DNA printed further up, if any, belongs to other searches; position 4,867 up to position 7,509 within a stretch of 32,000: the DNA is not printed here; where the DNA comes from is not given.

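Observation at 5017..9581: Stand-alone virB8-virB9-virB10 operon: a T4SS core-complex module without ATPases, pilin or channel genes nearby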

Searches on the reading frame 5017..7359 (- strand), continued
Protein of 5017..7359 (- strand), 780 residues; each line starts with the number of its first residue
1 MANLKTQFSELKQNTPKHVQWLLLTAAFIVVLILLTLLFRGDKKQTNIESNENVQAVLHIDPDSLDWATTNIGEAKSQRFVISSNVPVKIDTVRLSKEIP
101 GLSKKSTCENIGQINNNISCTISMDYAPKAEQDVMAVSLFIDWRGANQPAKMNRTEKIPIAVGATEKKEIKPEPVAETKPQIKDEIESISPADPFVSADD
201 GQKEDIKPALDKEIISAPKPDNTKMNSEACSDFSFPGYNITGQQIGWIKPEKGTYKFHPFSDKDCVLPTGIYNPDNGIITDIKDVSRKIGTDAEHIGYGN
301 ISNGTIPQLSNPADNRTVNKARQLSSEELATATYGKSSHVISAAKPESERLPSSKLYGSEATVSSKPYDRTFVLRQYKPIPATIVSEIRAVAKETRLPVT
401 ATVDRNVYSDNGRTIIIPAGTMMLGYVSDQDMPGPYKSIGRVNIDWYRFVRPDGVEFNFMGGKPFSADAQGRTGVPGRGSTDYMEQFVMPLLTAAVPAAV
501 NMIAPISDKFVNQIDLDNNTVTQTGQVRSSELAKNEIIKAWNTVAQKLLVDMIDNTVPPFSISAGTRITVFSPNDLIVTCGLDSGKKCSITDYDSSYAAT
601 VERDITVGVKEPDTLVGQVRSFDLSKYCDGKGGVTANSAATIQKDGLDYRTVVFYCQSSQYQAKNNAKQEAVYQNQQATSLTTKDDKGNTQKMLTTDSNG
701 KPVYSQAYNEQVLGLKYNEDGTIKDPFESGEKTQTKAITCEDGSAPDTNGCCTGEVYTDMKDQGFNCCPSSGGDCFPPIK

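Call 58: find_encoding_contigs(protein=P0428, flank=10000, max_places=3)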
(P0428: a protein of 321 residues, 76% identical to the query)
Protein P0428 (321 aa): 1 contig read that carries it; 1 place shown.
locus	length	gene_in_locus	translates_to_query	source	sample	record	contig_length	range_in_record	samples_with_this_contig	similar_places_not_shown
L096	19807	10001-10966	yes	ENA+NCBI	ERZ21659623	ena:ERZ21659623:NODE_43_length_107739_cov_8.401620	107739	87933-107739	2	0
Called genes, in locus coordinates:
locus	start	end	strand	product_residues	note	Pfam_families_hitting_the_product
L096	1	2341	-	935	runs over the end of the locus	PF00005:ABC_tran (faint), PF02463:SMC_N (faint), PF13191:AAA_16 (faint), PF13304:AAA_21 (faint), PF13555:AAA_29 (faint), PF20703:nSTAND1 (faint), PF17760:UvrA_inter, PF17755:UvrA_DNA-bind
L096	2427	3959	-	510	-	-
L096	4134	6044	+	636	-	PF00012:HSP70, PF06723:MreB_Mbl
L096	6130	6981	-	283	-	-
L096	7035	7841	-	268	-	-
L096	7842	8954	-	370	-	PF03739:LptF_LptG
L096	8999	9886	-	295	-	-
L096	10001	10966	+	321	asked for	PF00437:T2SSE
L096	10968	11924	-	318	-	PF04542:Sigma70_r2, PF04545:Sigma70_r4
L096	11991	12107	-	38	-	-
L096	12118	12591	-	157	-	PF03449:GreA_GreB_N, PF01272:GreA_GreB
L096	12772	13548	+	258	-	PF00970:FAD_binding_6 (weak), PF08030:NAD_binding_6 (faint), PF00175:NAD_binding_1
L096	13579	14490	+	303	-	PF02899:Phage_int_SAM_1, PF00589:Phage_integrase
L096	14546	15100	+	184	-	PF00226:DnaJ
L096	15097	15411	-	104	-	PF03819:MazG (weak), PF12643:MazG-like (weak)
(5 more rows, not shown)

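Call 59: find_encoding_contigs(protein=P0431, flank=10000, max_places=3)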
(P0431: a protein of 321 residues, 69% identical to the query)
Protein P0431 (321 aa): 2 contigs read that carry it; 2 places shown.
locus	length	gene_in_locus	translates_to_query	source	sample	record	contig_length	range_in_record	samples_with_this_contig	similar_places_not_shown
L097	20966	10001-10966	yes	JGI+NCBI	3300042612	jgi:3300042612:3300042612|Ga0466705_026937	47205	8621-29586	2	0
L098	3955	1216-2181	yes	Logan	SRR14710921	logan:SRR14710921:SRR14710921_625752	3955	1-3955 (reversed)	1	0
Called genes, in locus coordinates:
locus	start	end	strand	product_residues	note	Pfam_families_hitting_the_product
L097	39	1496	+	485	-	PF00772:DnaB, PF03796:DnaB_C, PF13481:AAA_25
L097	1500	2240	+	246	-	PF01725:Ham1p_like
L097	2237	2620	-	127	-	PF01638:HxlR, PF01022:HTH_5 (faint)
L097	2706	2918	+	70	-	-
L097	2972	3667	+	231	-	-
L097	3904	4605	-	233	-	PF05013:FGase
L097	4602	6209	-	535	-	-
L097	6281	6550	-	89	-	PF01371:Trp_repressor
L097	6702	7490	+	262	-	-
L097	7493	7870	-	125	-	PF05443:ROS_MUCR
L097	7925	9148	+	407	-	PF03279:Lip_A_acyltrans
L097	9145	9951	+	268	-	PF03331:LpxC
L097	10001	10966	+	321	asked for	PF00437:T2SSE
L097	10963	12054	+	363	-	PF04055:Radical_SAM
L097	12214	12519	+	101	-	-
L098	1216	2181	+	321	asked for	PF00437:T2SSE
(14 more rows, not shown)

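Call 62: find_encoding_contigs(protein=P0445, flank=10000, max_places=2)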
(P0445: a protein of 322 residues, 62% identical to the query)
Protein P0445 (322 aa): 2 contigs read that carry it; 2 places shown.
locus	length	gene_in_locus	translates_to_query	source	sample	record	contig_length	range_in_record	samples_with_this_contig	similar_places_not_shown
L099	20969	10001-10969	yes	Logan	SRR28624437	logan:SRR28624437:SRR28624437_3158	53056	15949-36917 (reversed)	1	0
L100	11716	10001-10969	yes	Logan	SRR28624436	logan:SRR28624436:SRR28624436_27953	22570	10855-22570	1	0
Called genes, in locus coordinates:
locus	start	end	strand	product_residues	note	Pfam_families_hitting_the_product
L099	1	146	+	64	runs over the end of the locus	PF13597:NRDD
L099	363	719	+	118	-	-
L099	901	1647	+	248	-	PF13353:Fer4_12, PF04055:Radical_SAM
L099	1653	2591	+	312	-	PF00890:FAD_binding_2 (faint), PF01266:DAO (faint), PF03486:HI0933_like (faint), PF07992:Pyr_redox_2, PF12831:FAD_oxidored (weak), PF13738:Pyr_redox_3, PF00070:Pyr_redox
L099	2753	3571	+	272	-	PF18907:DUF5662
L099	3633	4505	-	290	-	PF08238:Sel1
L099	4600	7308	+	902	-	PF04108:ATG17_like (faint)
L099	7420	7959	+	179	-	-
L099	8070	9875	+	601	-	PF01336:tRNA_anti-codon, PF00152:tRNA-synt_2, PF02938:GAD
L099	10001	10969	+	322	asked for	PF00437:T2SSE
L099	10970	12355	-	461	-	-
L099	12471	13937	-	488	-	PF01336:tRNA_anti-codon, PF00152:tRNA-synt_2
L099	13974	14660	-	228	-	PF05494:MlaC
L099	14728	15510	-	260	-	PF04333:MlaA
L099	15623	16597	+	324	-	PF00437:T2SSE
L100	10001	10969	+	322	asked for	PF00437:T2SSE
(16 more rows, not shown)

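Call 63: find_encoding_contigs(protein=P0498, flank=10000, max_places=2)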
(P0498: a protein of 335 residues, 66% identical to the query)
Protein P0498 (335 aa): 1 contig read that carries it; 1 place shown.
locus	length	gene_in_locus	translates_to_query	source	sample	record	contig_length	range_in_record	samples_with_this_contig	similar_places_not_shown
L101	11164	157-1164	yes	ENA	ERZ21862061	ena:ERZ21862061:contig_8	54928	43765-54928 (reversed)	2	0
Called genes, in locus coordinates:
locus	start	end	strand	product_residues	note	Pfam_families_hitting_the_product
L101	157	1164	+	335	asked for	PF00437:T2SSE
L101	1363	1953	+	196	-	PF02824:TGS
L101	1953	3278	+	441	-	PF00587:tRNA-synt_2b, PF03129:HGTP_anticodon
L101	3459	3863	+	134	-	PF05198:IF3_N, PF00707:IF3_C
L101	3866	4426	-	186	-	PF04519:Bactofilin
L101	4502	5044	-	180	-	-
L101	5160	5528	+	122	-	-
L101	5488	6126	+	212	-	-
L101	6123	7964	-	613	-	PF13589:HATPase_c_3, PF00183:HSP90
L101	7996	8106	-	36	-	-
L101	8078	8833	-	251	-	-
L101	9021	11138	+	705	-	PF01624:MutS_I, PF05188:MutS_II, PF05192:MutS_III, PF05190:MutS_IV, PF00488:MutS_V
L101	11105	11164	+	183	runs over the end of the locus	PF00488:MutS_V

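Call 65: predict_structure(alignment_id=A4)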
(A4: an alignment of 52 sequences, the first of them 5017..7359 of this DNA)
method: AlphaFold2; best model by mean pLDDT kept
length: 780 residues; sequences in the alignment: 52
mean_pLDDT: 61.7   pTM: 0.27
mean pLDDT of the five models: 61.7, 61.7, 61.1, 60.2, 57.6
residues with pLDDT >= 90: 114; 70-90: 208; 50-70: 164; < 50: 294
segments of 3 or more residues with pLDDT < 50: 42-52, 171-226, 309-325, 331-395, 406-415, 434-440, 473-487, 503-529, 554-608, 615-621, 729-735
pLDDT, mean of each block of 10 residues (from residue 1): 69 78 87 81 41 75 93 93 94 92 92 91 95 92 90 91 82 43 35 36 34 34 47 84 87 88 86 87 85 70 50 35 44 35 33 35 32 28 42 50 52 52 67 47 66 60 55 38 44 52 43 38 42 58 58 38 25 31 39 38 45 45 77 83 82 84 76 65 53 55 61 71 64 56 81 85 83 78
secondary structure, 60 per line:
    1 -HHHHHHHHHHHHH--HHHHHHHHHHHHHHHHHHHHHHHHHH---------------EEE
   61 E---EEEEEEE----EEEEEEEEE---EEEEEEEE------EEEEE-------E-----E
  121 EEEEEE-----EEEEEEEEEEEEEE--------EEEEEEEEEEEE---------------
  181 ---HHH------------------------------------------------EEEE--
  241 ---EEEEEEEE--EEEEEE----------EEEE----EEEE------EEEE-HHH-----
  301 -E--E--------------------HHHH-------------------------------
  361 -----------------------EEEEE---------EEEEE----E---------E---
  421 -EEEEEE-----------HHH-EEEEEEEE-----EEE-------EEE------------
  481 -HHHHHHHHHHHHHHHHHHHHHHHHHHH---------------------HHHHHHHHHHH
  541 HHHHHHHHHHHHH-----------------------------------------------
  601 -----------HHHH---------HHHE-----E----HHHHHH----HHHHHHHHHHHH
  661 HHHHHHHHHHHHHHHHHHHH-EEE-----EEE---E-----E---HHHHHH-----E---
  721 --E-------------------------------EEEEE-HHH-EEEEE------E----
elements in order (helices of 4 or more, strands of 3 or more residues): H2-14 H17-42 E58-61 E65-71 E76-84 E88-95 E102-106 E120-126 E132-145 E154-165 E235-238 E244-251 E254-259 E270-273 E278-281 E288-291 H326-329 E384-388 E398-402 E422-427 E443-450 E456-458 E466-468 H482-508 H530-553 H612-615 H639-644 H649-680 E682-684 E690-692 H706-711 E755-759 E765-769
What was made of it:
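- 6856..7197 (-): VirB10 extra domain 1 (residues 55-168), an ASH/PapD-like beta-sandwich with the invariant pair C108/C120. Model pLDDT above 90 (call 65).
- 6460..6678 (-): VirB10 extra domain 2 (residues 228-300), beta-rich, with the invariant pair C230/C265. Model pLDDT about 86 (call 65).
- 5632..6240 (-): VirB10 barrel (residues 374-576). It includes the two-helix antenna (residues 482-553, coordinates 5701-5916), which is nearly invariant within the clade. The model shows helices 482-508 and 530-553 (call 65).
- On VirB10/TrbI family (PF03743): The TM helix and two long helices at 482-553 appear in the model (call 65).
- Tried and rejected: The VirB10 barrel was also poorly modelled as a monomer (call 65).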

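Call 68: fold_search(model_id=the predicted structure, library=pdb)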
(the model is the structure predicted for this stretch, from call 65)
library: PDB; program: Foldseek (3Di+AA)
matches with E <= 10: 1563; with E <= 0.001: 58
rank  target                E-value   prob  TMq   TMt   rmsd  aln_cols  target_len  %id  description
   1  6fvi                  3.6e-06  1.00  0.10  0.49  12.0       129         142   16  ASH / PapD-like domain of human CEP192 (PapD-like domain 7) (released 2019-03-20)
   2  7sqc_O1               6.8e-06  1.00  0.12  0.14   3.6       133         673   14  Ciliary C1 central pair apparatus isolated from Chlamydomonas reinhardtii (released 2022-04-13)
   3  7ptb                  9.5e-06  1.00  0.11  0.26   3.9       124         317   13  Crystal structure of the SPD-2 domain of human CEP192 (released 2022-04-06)
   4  3qbt_F                1.4e-05  1.00  0.12  0.54   3.9       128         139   16  Crystal structure of OCRL1 540-678 in complex with Rab8a:GppNHp (released 2011-03-23)
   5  9fh8_A                1.5e-05  1.00  0.10  0.26   4.5       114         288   19  Crystal structure of the SPD-2 domain of Apis dorsata CEP192 (released 2025-03-26)
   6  9fh8_H                2.3e-05  1.00  0.10  0.26   4.1       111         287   17  Crystal structure of the SPD-2 domain of Apis dorsata CEP192 (released 2025-03-26)
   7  7sqc_T0               5.2e-05  1.00  0.11  0.16  11.8       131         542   13  Ciliary C1 central pair apparatus isolated from Chlamydomonas reinhardtii (released 2022-04-13)
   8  7sqc_O0               6.1e-05  1.00  0.12  0.09   3.6       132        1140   14  Ciliary C1 central pair apparatus isolated from Chlamydomonas reinhardtii (released 2022-04-13)
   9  7sqc_M1               6.5e-05  1.00  0.10  0.14   3.9       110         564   11  Ciliary C1 central pair apparatus isolated from Chlamydomonas reinhardtii (released 2022-04-13)
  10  9ijj_h                7.2e-05  1.00  0.11  0.06   4.1       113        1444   15  In situ structure of the central apparatus in mouse sperm axoneme. (released 2025-06-04)
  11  8k2j                  7.2e-05  1.00  0.11  0.15   6.0       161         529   14  Crystal structure of Group 3 Oligosaccharide/Monosaccharide-releasing beta-N-acetylgalactosaminidase NgaDssm, apo form (released 2024-04-24)
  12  7n6g_3K               8.1e-05  1.00  0.11  0.23   3.5       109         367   12  C1 of central pair (released 2022-05-18)
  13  7sqc_T1               9.6e-05  1.00  0.12  0.16  11.8       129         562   14  Ciliary C1 central pair apparatus isolated from Chlamydomonas reinhardtii (released 2022-04-13)
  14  5fqe_A                1.1e-04  1.00  0.11  0.14   5.3       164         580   10  The details of glycolipid glycan hydrolysis by the structural analysis of a family 123 glycoside hydrolase from Clostr (released 2016-03-30)
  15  9ijj_C                1.3e-04  1.00  0.11  0.09   3.9       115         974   13  In situ structure of the central apparatus in mouse sperm axoneme. (released 2025-06-04)
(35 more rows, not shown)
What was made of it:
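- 6856..7197 (-): Foldseek finds ASH/PapD-like domains at E 4e-6 (call 68).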
